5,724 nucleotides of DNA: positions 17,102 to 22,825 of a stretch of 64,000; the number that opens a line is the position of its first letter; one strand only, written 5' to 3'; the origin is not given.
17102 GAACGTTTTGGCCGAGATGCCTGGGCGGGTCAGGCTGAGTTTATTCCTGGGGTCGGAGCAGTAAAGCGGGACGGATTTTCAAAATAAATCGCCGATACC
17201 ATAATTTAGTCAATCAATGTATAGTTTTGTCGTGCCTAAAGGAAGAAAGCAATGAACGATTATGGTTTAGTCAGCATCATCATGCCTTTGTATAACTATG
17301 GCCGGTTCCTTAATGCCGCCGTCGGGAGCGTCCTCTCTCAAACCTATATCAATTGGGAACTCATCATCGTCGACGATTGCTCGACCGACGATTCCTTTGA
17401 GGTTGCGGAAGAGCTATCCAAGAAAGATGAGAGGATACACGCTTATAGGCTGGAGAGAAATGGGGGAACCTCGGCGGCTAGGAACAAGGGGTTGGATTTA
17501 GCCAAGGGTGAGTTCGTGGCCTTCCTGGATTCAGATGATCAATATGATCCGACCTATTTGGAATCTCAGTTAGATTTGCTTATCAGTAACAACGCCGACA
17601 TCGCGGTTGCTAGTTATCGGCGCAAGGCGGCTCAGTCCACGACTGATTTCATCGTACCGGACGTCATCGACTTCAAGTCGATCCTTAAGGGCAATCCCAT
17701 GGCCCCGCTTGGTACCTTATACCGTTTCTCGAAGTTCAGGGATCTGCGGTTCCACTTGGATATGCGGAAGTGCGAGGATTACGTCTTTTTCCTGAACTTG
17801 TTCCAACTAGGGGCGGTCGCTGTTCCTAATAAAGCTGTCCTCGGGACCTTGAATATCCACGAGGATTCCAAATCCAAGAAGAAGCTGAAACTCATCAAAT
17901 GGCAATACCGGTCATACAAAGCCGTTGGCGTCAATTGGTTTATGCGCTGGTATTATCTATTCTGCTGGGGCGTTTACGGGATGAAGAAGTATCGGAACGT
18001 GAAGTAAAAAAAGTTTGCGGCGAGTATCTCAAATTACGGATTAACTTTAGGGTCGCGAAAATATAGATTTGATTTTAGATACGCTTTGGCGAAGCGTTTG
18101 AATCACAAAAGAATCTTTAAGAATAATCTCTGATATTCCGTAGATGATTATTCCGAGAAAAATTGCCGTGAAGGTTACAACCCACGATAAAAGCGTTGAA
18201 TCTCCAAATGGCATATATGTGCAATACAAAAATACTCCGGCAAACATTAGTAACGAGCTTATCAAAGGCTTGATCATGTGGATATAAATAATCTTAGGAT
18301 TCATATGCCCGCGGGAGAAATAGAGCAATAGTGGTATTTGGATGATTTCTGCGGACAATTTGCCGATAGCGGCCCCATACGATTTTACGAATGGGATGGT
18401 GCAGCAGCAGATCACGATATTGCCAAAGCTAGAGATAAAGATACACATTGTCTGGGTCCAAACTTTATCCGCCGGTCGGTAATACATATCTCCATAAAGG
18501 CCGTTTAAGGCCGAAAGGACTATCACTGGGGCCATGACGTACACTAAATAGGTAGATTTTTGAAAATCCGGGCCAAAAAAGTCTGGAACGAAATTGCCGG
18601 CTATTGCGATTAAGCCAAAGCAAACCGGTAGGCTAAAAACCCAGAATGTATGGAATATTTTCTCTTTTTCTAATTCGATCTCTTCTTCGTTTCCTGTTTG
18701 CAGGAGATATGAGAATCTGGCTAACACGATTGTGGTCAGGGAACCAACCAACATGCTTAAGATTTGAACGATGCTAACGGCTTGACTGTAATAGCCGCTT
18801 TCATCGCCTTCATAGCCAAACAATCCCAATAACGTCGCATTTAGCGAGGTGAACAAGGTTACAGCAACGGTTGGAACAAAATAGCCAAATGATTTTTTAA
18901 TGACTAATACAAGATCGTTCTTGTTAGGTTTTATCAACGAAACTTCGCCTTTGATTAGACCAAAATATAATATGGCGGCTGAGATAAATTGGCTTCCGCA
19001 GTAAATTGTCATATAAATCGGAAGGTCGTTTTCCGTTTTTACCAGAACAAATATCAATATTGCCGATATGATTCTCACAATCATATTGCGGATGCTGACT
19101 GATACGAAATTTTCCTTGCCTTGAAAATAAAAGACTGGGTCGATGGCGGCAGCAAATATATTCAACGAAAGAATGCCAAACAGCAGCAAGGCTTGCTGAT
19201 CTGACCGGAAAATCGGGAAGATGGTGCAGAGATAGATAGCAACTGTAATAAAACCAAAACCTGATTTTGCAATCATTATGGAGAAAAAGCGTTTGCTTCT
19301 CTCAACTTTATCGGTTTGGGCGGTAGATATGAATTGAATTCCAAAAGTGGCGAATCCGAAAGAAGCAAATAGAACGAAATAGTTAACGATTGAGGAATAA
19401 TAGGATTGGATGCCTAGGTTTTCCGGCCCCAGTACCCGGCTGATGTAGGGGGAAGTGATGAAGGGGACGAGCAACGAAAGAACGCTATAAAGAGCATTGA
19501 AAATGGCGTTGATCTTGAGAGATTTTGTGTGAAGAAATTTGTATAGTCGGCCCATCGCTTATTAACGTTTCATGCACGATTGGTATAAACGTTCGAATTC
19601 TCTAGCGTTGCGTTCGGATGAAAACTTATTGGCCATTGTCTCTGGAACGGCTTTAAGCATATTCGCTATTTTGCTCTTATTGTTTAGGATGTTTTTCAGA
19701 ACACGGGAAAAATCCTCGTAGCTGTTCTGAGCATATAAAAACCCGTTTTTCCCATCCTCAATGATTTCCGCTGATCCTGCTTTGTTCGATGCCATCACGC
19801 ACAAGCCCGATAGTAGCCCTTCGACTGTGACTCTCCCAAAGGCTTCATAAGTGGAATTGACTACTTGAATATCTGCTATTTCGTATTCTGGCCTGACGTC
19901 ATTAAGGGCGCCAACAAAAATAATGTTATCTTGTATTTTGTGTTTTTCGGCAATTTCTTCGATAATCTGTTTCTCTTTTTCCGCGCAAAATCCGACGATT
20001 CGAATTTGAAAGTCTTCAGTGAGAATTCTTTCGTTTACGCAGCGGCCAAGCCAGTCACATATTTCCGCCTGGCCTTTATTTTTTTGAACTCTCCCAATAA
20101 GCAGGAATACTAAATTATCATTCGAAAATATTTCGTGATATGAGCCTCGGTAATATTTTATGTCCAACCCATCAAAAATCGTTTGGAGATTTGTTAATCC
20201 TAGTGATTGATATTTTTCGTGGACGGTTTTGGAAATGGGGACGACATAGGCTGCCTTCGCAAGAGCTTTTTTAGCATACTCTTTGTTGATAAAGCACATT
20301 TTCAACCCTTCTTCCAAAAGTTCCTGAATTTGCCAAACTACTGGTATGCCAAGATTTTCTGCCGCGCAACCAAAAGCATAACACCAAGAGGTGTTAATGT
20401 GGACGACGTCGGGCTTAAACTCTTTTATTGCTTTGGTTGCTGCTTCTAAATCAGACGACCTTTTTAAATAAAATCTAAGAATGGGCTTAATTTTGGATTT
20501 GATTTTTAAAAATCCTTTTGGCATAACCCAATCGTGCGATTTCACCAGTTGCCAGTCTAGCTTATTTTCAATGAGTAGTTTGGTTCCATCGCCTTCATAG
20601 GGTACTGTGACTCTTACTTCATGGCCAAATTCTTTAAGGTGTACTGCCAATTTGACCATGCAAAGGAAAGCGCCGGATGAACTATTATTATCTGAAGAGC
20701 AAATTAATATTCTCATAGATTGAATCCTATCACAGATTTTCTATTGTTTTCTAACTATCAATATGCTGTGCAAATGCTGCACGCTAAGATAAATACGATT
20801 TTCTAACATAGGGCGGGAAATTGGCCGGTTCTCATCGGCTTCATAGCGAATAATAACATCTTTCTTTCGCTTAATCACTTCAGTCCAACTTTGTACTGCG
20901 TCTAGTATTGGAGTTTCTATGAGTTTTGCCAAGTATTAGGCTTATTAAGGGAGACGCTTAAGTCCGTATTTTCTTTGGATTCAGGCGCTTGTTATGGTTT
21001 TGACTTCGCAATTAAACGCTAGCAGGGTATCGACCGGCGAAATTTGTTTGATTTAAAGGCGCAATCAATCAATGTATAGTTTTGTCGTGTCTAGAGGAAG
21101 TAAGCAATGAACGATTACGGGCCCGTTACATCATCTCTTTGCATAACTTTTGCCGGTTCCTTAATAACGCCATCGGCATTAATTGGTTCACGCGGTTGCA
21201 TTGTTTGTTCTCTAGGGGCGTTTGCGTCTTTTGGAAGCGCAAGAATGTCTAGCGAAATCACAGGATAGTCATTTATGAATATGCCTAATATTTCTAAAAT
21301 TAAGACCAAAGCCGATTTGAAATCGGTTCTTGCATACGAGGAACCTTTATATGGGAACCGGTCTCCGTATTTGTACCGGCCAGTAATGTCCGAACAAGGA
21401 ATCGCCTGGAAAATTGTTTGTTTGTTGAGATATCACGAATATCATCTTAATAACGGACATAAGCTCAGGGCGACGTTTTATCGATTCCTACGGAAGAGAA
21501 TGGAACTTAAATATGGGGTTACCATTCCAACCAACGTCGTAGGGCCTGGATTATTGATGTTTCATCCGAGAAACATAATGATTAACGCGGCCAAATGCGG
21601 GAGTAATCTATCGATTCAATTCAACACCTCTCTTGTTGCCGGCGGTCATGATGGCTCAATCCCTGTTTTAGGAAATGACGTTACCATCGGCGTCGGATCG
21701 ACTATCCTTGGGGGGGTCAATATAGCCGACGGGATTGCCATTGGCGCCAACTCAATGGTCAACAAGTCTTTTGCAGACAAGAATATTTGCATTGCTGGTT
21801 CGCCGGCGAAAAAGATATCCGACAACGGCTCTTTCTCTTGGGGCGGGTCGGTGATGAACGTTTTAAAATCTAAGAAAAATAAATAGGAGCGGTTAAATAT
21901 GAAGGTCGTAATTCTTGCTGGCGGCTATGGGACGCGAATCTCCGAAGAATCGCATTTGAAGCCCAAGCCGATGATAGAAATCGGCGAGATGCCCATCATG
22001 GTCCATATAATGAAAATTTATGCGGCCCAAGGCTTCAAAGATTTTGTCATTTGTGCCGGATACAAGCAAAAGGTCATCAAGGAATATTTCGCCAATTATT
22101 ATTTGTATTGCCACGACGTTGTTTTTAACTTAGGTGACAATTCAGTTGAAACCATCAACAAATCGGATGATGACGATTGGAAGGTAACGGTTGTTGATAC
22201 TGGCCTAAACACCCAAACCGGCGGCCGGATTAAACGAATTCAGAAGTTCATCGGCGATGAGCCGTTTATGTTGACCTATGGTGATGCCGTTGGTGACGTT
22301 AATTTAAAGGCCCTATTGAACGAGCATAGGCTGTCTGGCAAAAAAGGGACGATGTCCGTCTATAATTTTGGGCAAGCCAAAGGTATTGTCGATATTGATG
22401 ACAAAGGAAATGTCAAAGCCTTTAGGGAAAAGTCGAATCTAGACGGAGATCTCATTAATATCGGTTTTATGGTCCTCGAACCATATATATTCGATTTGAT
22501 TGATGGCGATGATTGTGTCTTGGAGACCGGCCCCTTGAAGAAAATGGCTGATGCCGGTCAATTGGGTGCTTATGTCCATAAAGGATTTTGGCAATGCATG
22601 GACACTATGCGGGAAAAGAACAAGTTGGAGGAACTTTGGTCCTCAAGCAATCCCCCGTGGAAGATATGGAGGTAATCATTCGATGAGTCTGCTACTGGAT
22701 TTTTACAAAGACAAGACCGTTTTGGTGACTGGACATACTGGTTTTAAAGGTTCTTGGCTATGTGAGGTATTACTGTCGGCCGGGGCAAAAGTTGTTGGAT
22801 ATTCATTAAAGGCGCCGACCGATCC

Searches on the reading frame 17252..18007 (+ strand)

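Call 15: search_protein_families(library=pfam, proteins=[window:17252-18007:+], max_evalue=0.001)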
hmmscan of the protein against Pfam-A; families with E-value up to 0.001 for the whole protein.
window:17252-18007:+ (251 aa): 3 families
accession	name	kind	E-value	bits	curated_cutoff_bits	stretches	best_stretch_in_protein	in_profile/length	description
PF00535.33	Glycos_transf_2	-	5e-38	131.1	23.3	1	8-132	1-125/168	Glycosyl transferase family 2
PF10111.15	Glyco_tranf_2_2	-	2.4e-10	40.8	27.3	1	9-118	2-118/276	Glycosyltransferase like family 2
PF13641.12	Glyco_tranf_2_3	-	4.4e-10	40.4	27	1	7-121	3-120/230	Glycosyltransferase like family 2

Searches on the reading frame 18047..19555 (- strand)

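Call 15: search_protein_families(library=pfam, proteins=[window:18047-19555:-], max_evalue=0.001)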
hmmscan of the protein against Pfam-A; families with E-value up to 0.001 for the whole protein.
window:18047-19555:- (502 aa): 1 family
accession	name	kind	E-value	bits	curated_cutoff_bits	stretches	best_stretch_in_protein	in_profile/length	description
PF01943.22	Polysacc_synt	-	5.4e-22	78.9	28.2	1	16-278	4-266/274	Polysaccharide biosynthesis protein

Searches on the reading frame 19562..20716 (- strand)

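Call 15: search_protein_families(library=pfam, proteins=[window:19562-20716:-], max_evalue=0.001)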
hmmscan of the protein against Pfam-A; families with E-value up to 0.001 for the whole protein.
window:19562-20716:- (384 aa): 5 families
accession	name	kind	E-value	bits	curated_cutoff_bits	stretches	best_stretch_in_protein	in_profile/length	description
PF00534.26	Glycos_transf_1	-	5e-28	98.2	26.4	1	199-354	13-166/172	Glycosyl transferases group 1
PF13692.12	Glyco_trans_1_4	-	3e-22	79.9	27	1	203-346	3-142/142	Glycosyl transferases group 1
PF13439.12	Glyco_transf_4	-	7.6e-11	42.8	28.5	1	18-186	6-168/170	Glycosyltransferase Family 4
PF20706.3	GT4-conflict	-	2.8e-09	36.9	26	1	150-373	142-367/385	Family 4 Glycosyltransferase in conflict systems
PF13579.12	Glyco_trans_4_4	-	1.4e-08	35.7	29.7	1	20-174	7-147/158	Glycosyl transferase 4-like domain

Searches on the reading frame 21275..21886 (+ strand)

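Call 15: search_protein_families(library=pfam, proteins=[window:21275-21886:+], max_evalue=0.001)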
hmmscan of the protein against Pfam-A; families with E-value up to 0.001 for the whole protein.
window:21275-21886:+ (203 aa): 1 family
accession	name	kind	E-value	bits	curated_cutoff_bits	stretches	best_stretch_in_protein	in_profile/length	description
PF00132.30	Hexapep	-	0.00032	20.7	27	1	130-164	2-36/36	Bacterial transferase hexapeptide (six repeats)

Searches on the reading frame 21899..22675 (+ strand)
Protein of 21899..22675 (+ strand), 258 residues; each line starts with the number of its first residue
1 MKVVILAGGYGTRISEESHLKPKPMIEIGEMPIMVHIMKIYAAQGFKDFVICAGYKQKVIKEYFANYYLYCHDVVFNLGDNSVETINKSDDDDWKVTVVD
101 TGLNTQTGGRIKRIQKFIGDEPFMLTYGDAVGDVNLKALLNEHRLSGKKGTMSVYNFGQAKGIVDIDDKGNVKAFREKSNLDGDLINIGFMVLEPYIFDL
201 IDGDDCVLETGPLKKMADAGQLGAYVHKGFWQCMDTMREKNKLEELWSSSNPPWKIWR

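Call 15: search_protein_families(library=pfam, proteins=[window:21899-22675:+], max_evalue=0.001)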
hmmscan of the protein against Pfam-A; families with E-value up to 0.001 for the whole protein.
window:21899-22675:+ (258 aa): 2 families
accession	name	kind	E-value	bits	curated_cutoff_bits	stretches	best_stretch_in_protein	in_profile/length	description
PF00483.29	NTP_transferase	-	1.3e-15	58.1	21.2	1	2-201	1-188/245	Nucleotidyl transferase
PF12804.13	NTP_transf_3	-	6.3e-07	30.1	27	1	3-58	1-51/160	MobA-like NTP transferase domain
